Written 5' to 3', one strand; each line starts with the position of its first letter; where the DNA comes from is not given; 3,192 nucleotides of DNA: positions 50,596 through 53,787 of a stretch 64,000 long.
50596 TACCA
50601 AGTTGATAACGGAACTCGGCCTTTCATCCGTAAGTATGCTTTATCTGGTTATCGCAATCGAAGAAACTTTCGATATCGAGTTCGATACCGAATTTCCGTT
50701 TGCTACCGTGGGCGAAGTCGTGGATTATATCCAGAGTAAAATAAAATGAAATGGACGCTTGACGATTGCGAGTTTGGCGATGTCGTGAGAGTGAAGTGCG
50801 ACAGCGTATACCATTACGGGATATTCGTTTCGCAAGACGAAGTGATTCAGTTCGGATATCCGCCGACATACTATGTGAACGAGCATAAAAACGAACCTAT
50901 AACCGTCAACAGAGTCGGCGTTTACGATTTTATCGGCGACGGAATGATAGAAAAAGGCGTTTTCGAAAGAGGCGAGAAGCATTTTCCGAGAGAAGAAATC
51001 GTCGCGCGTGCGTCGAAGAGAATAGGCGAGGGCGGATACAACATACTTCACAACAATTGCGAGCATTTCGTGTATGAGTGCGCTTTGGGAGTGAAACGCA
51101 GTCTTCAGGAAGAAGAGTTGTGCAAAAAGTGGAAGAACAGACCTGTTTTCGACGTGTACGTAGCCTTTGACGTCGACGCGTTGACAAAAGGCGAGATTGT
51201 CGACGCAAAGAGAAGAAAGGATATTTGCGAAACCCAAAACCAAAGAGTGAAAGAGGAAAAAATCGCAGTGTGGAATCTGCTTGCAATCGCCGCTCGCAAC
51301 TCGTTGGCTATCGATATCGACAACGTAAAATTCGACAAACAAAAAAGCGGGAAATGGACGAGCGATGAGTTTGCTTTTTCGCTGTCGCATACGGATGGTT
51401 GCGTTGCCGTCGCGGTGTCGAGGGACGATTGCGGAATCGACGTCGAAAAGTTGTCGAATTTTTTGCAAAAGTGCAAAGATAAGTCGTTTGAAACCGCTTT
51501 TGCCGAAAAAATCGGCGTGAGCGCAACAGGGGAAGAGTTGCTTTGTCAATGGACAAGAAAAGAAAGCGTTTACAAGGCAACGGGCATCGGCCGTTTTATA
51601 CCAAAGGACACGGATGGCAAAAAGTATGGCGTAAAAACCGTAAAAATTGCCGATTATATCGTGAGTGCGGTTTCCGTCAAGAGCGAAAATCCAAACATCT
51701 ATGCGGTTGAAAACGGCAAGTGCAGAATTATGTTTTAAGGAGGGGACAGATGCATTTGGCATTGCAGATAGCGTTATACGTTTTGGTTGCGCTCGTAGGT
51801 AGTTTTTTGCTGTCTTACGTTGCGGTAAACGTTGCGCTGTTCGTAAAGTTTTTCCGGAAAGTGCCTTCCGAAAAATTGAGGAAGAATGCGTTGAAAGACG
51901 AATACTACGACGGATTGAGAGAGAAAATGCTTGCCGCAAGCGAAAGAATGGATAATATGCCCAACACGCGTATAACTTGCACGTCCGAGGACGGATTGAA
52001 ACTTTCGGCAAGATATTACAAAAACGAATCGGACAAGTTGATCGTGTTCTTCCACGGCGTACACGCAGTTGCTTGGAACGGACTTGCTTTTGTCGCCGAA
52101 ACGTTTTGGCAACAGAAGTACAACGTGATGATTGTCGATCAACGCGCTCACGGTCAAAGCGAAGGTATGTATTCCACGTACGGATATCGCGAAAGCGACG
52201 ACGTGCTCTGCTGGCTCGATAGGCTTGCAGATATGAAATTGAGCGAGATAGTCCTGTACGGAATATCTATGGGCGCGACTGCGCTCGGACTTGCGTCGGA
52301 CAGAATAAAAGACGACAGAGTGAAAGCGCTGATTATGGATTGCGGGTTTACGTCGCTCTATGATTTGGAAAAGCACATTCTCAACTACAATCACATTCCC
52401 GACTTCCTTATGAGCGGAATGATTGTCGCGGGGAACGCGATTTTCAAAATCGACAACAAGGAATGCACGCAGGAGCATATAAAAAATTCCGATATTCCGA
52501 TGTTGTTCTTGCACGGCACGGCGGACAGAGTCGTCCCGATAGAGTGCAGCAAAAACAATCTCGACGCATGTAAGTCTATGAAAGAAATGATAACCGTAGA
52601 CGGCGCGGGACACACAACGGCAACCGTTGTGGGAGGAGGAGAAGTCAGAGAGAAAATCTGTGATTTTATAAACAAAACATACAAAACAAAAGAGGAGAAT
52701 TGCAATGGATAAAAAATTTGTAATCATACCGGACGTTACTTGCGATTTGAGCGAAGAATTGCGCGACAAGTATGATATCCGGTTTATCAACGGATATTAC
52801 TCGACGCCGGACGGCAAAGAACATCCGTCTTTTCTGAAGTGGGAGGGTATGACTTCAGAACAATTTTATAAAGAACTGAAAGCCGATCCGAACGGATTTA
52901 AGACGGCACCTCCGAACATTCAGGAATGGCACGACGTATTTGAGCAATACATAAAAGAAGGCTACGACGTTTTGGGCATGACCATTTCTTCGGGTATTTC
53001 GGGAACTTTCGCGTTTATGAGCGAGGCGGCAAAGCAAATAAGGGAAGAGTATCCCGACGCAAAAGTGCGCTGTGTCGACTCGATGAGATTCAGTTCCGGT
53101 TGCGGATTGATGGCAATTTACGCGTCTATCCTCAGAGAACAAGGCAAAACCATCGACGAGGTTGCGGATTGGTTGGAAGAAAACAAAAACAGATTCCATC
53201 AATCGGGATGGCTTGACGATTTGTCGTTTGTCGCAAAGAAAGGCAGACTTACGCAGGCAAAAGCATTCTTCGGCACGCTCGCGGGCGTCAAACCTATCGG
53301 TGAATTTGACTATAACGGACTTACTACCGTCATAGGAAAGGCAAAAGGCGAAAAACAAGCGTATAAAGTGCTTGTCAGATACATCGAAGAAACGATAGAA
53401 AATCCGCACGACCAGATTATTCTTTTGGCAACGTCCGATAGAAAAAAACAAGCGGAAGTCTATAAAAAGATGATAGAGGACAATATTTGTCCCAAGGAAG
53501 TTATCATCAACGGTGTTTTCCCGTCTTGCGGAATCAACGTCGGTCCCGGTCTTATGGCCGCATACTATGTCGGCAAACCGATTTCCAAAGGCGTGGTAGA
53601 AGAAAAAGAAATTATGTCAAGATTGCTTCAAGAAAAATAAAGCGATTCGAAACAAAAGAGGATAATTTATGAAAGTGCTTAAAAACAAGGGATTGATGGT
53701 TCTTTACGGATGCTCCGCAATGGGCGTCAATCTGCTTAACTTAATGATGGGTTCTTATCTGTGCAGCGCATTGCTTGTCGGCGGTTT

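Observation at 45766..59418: Thirteen-gene, translationally coupled lipid-handling operon combining acyl-ACP, acyl-phosphate and lipase functions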

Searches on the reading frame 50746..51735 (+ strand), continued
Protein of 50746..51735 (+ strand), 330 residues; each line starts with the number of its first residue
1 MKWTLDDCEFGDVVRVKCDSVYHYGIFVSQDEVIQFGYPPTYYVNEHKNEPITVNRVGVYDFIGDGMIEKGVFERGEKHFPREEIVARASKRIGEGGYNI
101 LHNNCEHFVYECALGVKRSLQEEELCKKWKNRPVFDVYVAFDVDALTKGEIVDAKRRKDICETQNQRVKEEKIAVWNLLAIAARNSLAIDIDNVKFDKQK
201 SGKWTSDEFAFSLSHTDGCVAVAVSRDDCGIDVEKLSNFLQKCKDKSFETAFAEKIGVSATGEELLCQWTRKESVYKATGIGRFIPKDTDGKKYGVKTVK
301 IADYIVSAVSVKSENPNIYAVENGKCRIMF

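Call 40: fold_search(model_id=the predicted structure, library=pdb)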
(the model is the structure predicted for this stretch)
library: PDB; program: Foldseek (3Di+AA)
matches with E <= 10: 259; with E <= 0.001: 45
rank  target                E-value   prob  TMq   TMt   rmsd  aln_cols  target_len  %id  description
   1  2byd                  3.5e-10  1.00  0.42  0.48   5.7       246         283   16  Structure of aminoadipate-semialdehyde dehydrogenase- phosphopantetheinyl transferase (released 2005-08-05)
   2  1qr0                  5.3e-10  1.00  0.40  0.56   6.3       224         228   16  CRYSTAL STRUCTURE OF THE 4'-PHOSPHOPANTETHEINYL TRANSFERASE SFP-COENZYME A COMPLEX (released 1999-12-10)
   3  2cg5_A                9.6e-10  1.00  0.41  0.50   6.2       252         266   14  Structure of aminoadipate-semialdehyde dehydrogenase- phosphopantetheinyl transferase in complex with cytosolic acyl c (released 2006-03-01)
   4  2c43                  1.9e-09  1.00  0.41  0.47   6.1       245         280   16  STRUCTURE OF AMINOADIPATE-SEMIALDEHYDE DEHYDROGENASE- PHOSPHOPANTETHEINYL TRANSFERASE IN COMPLEX WITH COENZYME A (released 2005-10-24)
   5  4mrt_A                8.0e-09  1.00  0.42  0.58   5.5       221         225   15  Structure of the Phosphopantetheine Transferase Sfp in Complex with Coenzyme A and a Peptidyl Carrier Protein (released 2014-04-23)
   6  8gkf_A                5.2e-07  1.00  0.39  0.56   6.6       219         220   16  Phosphopantetheinyl transferase PptT from Mycobacterium tuberculosis in complex with Raltitrexed. (released 2024-03-20)
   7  7zom                  9.9e-07  1.00  0.27  0.78   3.2       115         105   24  Crystal structure of N-terminal catalytic domain of human PLAAT3 (released 2023-04-26)
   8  4dpz                  9.9e-07  1.00  0.27  0.76   3.9       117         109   22  Crystal structure of human HRASLS2 (released 2012-05-30)
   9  4fa0                  1.1e-06  1.00  0.27  0.80   3.1       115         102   24  Crystal structure of human AdPLA to 2.65 A resolution (released 2012-06-06)
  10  7zot_A                1.2e-06  1.00  0.28  0.74   4.3       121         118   21  crystal structure of PLAAT4 N-terminal domain (released 2022-10-26)
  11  8gkf_B                1.3e-06  1.00  0.39  0.56   6.8       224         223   17  Phosphopantetheinyl transferase PptT from Mycobacterium tuberculosis in complex with Raltitrexed. (released 2024-03-20)
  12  6qwu                  1.3e-06  1.00  0.40  0.58   5.7       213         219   18  4'-phosphopantetheinyl transferase PptAb from Mycobacterium abscessus at pH 5.5 with Mn2+ and CoA. (released 2020-03-25)
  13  6qxq                  1.4e-06  1.00  0.40  0.58   5.7       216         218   17  4'-phosphopantetheinyl transferase PptAb from Mycobacterium abscessus at pH 7 with Mn2+ and CoA. (released 2020-03-25)
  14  6qxr                  1.5e-06  1.00  0.40  0.58   5.6       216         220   17  4'-phosphopantetheinyl transferase PptAb from Mycobacterium abscessus at pH 8.5 with Mn2+ and CoA. (released 2020-03-25)
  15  7b4r                  2.0e-06  1.00  0.39  0.57   6.0       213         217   17  Structure of the 4'-phosphopantetheinyl transferase PptAb from Mycobacterium abscessus in complex with Coenzyme A and N- (released 2021-11-10)
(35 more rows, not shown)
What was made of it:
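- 50746..51738 (+): g6: N-terminal soluble LRAT/PLAAT-type Cys-His acyltransferase/hydrolase domain (about 50767-51096) fused to an Sfp-type phosphopantetheinyl transferase (about 51145-51735). Foldseek hits: Sfp/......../PptT (E 1e-10 to 1e-6) and PLAAT3/HRASLS2/AdPLA (E 1e-6, TM 0.74-0.80) (call 40).
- On LRAT/PLAAT (H-REV107) acyltransferases: Foldseek against PLAAT3, HRASLS2, AdPLA and PLAAT4 gives E about 1e-6 and TM 0.74-0.80 (call 40).
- On Sfp-type 4'-phosphopantetheinyl transferases: Foldseek against Sfp, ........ and PptT gives E 3.5e-10 to 1e-6 (call 40).
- Closest known: PLAAT/H-REV107/LRAT family of Cys-His phospholipase A/acyltransferases. Same: The fold matches (TM 0.74-0.80 to PLAAT3, HRASLS2 and AdPLA, call 40).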

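Call 77: find_encoding_contigs(protein=P0002, flank=10000, max_places=2)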
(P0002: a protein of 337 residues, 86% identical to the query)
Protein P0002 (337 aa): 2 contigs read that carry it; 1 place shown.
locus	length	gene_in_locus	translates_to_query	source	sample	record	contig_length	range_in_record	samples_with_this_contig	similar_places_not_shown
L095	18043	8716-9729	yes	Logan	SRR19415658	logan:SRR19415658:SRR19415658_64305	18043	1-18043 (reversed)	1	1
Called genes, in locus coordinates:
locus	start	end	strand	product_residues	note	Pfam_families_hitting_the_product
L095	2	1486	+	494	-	?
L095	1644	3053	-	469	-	PF03023:MurJ (faint), PF01554:MatE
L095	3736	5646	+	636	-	PF00501:AMP-binding, PF23562:AMP-binding_C_3 (weak), PF00550:PP-binding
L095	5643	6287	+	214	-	PF01553:Acyltransferase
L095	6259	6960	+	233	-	PF01553:Acyltransferase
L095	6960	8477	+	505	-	PF00501:AMP-binding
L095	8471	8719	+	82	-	PF00550:PP-binding (weak)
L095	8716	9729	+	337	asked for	PF04970:LRAT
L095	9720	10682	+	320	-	PF02129:Peptidase_S15 (faint), PF00561:Abhydrolase_1, PF12146:Hydrolase_4, PF12697:Abhydrolase_6, PF00326:Peptidase_S9 (weak), PF08386:Abhydrolase_4 (faint)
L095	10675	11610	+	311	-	PF02645:DegV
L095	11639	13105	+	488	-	PF07690:MFS_1, PF13347:MFS_2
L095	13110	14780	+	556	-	PF02734:Dak2, PF21645:FakA-like_M, PF13684:FakA-like_C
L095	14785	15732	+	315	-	PF00561:Abhydrolase_1 (weak), PF12146:Hydrolase_4 (weak)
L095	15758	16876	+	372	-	PF02129:Peptidase_S15 (weak), PF00561:Abhydrolase_1, PF12146:Hydrolase_4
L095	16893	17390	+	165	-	-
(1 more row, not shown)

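Call 78: find_encoding_contigs(protein=P0001, flank=10000, max_places=2)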
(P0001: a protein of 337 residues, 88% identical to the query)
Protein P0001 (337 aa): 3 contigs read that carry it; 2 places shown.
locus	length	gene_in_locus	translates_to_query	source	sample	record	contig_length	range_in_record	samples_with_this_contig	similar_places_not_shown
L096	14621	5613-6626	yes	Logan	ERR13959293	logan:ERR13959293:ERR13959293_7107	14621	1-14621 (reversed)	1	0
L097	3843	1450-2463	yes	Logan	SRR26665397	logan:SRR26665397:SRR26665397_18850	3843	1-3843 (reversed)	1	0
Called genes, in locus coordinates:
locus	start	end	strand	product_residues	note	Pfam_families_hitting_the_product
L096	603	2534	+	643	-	PF00501:AMP-binding, PF00550:PP-binding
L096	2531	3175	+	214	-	PF01553:Acyltransferase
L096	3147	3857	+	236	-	PF01553:Acyltransferase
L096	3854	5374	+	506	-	PF00501:AMP-binding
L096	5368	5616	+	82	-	-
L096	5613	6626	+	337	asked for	PF04970:LRAT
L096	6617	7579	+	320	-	PF02129:Peptidase_S15 (faint), PF00326:Peptidase_S9 (weak), PF00561:Abhydrolase_1, PF12146:Hydrolase_4, PF12697:Abhydrolase_6, PF12146:Hydrolase_4 (weak), PF08386:Abhydrolase_4 (weak)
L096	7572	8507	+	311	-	PF02645:DegV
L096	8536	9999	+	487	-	PF07690:MFS_1, PF13347:MFS_2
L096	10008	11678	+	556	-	PF02734:Dak2, PF21645:FakA-like_M, PF13684:FakA-like_C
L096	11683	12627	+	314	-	PF00561:Abhydrolase_1 (weak), PF12146:Hydrolase_4 (weak)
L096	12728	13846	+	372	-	PF02129:Peptidase_S15 (weak), PF00561:Abhydrolase_1, PF12146:Hydrolase_4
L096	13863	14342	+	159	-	-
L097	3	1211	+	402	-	?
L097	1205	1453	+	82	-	-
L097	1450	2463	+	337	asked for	PF04970:LRAT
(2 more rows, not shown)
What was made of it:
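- Checked: 19-nt overlap, or an 11-nt gap if g7 starts at ATG 51750 as the gene calls in close relatives imply (calls 77 and 78)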

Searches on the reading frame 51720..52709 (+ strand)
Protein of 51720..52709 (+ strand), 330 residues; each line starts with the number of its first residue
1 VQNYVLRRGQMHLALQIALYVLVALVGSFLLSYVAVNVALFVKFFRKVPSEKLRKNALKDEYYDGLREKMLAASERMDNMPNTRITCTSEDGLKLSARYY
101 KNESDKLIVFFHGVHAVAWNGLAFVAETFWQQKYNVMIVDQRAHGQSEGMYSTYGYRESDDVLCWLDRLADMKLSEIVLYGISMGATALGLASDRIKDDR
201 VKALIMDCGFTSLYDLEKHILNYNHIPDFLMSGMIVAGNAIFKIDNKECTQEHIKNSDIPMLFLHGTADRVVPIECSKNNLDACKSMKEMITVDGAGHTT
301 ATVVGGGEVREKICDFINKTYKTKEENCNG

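Call 4: search_protein_families(library=pfam, proteins=[window:51720-52709:+], max_evalue=0.01)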
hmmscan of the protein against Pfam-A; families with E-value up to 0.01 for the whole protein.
window:51720-52709:+ (330 aa): 9 families
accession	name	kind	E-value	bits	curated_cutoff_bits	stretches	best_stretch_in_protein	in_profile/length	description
PF12146.15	Hydrolase_4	-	1e-16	61.4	27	2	103-206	2-106/239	Serine aminopeptidase, S33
PF00561.26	Abhydrolase_1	-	7.6e-11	42.6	25.8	1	107-218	2-114/245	alpha/beta hydrolase fold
PF12697.13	Abhydrolase_6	-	6.6e-08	33.9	26.3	1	108-208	1-93/217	Alpha/beta hydrolase family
PF02129.25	Peptidase_S15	-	5.6e-07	30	23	1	120-215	46-134/262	X-Pro dipeptidyl-peptidase (S15 family)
PF00326.27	Peptidase_S9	-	1.6e-06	28.2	22.6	1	148-322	34-211/213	Prolyl oligopeptidase family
PF08386.16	Abhydrolase_4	-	1.8e-05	25.2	21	1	252-318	28-92/103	TAP-like protein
PF02230.22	Abhydrolase_2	-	3.5e-05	24.2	23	0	246-300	143-201/217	Phospholipase/Carboxylesterase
PF20434.5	BD-FAE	-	0.00039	20.4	26.8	1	198-278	130-209/215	BD-FAE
PF03959.19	FSH1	-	0.00092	19.4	21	1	199-296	132-198/211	Serine hydrolase (FSH1)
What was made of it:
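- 51720..52712 (+): g7: membrane-anchored Ser alpha/beta hydrolase (Hydrolase_4). The start is GTG 51720 or ATG 51750. PF12146 1e-16 (call 4).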

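Call 6: search_protein_families(library=ncbifam, proteins=[window:51720-52709:+], max_evalue=0.001)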
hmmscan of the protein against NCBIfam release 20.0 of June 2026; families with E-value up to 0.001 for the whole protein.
window:51720-52709:+ (330 aa): 14 families
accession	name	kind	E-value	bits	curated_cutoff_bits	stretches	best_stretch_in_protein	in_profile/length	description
TIGR02427.1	protocat_pcaD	equivalog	1.9e-09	37.3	255.85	1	131-208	37-111/251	3-oxoadipate enol-lactonase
NF050089.1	i_nPHAscl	equivalog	3.7e-08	32.8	300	1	251-300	223-272/288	intracellular short-chain-length polyhydroxyalkanoate depolymerase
TIGR03695.1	menH_SHCHC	equivalog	5.2e-07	29.4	208.55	1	106-209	3-104/252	2-succinyl-6-hydroxy-2,4-cyclohexadiene-1-carboxylate synthase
NF047920.1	lactonase_UilS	equivalog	1.9e-06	27.8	400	1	95-211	13-132/285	UilS family quorum-quenching N-acyl-homoserine lactonase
NF051487.1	bifunc_PcaCD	exception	3e-06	26.6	430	1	82-217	147-278/413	bifunctional 4-carboxymuconolactone decarboxylase/3-oxoadipate enol-lactonase PcaCD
NF011457.0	PRK14875.1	equivalog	3.5e-06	26.2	307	0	93-204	122-226/372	acetoin dehydrogenase dihydrolipoyllysine-residue acetyltransferase subunit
NF007954.0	PRK10673.1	equivalog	8.1e-06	25.3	399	1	102-206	13-111/255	esterase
NF052610.1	macro_16_ester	equivalog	1.8e-05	24.2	420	1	246-299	211-263/281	alpha/beta fold macrolide esterase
NF007857.0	PRK10566.1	equivalog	3e-05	24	201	1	177-286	109-214/249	esterase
TIGR01607.1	PST-A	paralog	3.9e-05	22.9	218.25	0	243-318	256-331/332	Plasmodium subtelomeric family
NF051488.1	bifunc_PcaDC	exception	5.1e-05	22.6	390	0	131-208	36-110/375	bifunctional 3-oxoadipate enol-lactonase/4-carboxymuconolactone decarboxylase PcaDC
NF045632.1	hydroxlase_HsaD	equivalog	6.3e-05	22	400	1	94-205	23-133/290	4,5:9,10-diseco-3-hydroxy-5,9,17-trioxoandrosta-1(10),2-diene-4-oate hydrolase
NF041759.1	mac_hydro_EstT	equivalog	0.00027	20.2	450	0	252-300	214-261/278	macrolide hydrolase EstT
TIGR01738.1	bioH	equivalog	0.00054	19.7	206.95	0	250-299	180-228/245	pimeloyl-ACP methyl ester esterase BioH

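Call 49: search_solved_structures(query=window:51720-52709:+, max_evalue=0.01)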
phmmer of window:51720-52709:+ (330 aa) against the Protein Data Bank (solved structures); distinct sequences matched with E-value up to 0.01: 34.
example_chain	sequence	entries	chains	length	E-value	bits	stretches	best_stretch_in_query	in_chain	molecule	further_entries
7d78_D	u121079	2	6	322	1.8e-12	50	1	85-219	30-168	DltD domain-containing protein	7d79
5g59_A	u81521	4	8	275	3.5e-11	45.8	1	85-189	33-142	ESTERASE | Uncharacterized protein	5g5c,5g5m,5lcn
1a8q_A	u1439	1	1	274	3.5e-09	39.3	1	251-319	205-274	BROMOPEROXIDASE A1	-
1a8s_A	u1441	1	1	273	3.8e-08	35.9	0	249-279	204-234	CHLOROPEROXIDASE F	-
9pjb_A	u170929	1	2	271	1.8e-07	33.7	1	103-318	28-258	MHETase MHT043-5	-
1bro_A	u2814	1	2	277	1.9e-06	30.3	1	254-300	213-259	BROMOPEROXIDASE A2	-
1a7u_A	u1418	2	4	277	2e-06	30.2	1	254-300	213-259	CHLOROPEROXIDASE T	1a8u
1hkh_A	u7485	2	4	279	2.2e-06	30.1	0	86-204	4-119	GAMMA LACTAMASE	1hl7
7wwh_A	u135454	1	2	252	4.1e-06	29.2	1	145-301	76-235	Alpha/beta hydrolase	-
4iq4_A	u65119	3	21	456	4.1e-06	29.2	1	254-322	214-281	Non-haem bromoperoxidase BPO-A2, Matrix protein 1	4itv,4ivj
3vdx_A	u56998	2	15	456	4.7e-06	29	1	254-322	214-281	Designed 16nm tetrahedral protein cage containing Non-haem bromoperoxidase BPO-A2 and Matr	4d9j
1brt_A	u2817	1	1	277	1.1e-05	27.7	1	254-300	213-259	BROMOPEROXIDASE A2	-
3fob_A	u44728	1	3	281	3.4e-05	26.2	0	84-206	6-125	Bromoperoxidase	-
4qes_A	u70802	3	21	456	5.5e-05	25.5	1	254-322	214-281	Non-haem bromoperoxidase BPO-A2, Matrix protein 1 chimera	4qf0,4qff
3hi4_A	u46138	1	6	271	0.00014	24.1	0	91-214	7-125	Arylesterase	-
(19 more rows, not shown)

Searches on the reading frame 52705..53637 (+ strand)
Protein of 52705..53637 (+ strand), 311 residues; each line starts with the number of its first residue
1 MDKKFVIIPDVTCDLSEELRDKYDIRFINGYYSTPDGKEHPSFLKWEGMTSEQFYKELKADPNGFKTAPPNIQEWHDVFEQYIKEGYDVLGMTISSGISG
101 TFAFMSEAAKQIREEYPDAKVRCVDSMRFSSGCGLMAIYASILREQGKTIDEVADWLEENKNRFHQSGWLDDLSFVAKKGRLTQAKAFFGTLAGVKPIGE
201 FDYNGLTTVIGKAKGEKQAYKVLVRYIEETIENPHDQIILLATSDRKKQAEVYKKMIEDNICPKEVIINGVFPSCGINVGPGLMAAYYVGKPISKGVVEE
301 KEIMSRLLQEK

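Call 4: search_protein_families(library=pfam, proteins=[window:52705-53637:+], max_evalue=0.01)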
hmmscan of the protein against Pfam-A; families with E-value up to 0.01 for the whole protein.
window:52705-53637:+ (311 aa): 1 family
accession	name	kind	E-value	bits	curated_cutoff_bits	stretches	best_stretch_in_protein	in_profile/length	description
PF02645.21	DegV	-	9.1e-55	186.4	27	1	4-289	1-278/280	Uncharacterised protein, DegV family COG1307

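Call 6: search_protein_families(library=ncbifam, proteins=[window:52705-53637:+], max_evalue=0.001)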
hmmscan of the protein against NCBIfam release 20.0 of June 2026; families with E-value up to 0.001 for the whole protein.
window:52705-53637:+ (311 aa): 2 families
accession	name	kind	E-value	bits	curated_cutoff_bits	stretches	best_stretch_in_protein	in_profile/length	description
TIGR00762.1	DegV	domain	3.1e-57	193.9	99.7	1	6-288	2-275/276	DegV family EDD domain-containing protein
NF038249.1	fatty_FakB1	equivalog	1.1e-34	119.9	350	1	4-294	2-285/286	fatty acid kinase binding subunit FakB1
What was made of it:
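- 52705..53640 (+): g8: DegV/FakB-type fatty-acid-binding protein. TIGR00762 scores 193.9 bits against a cut-off of 99.7 (calls 4 and 6).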
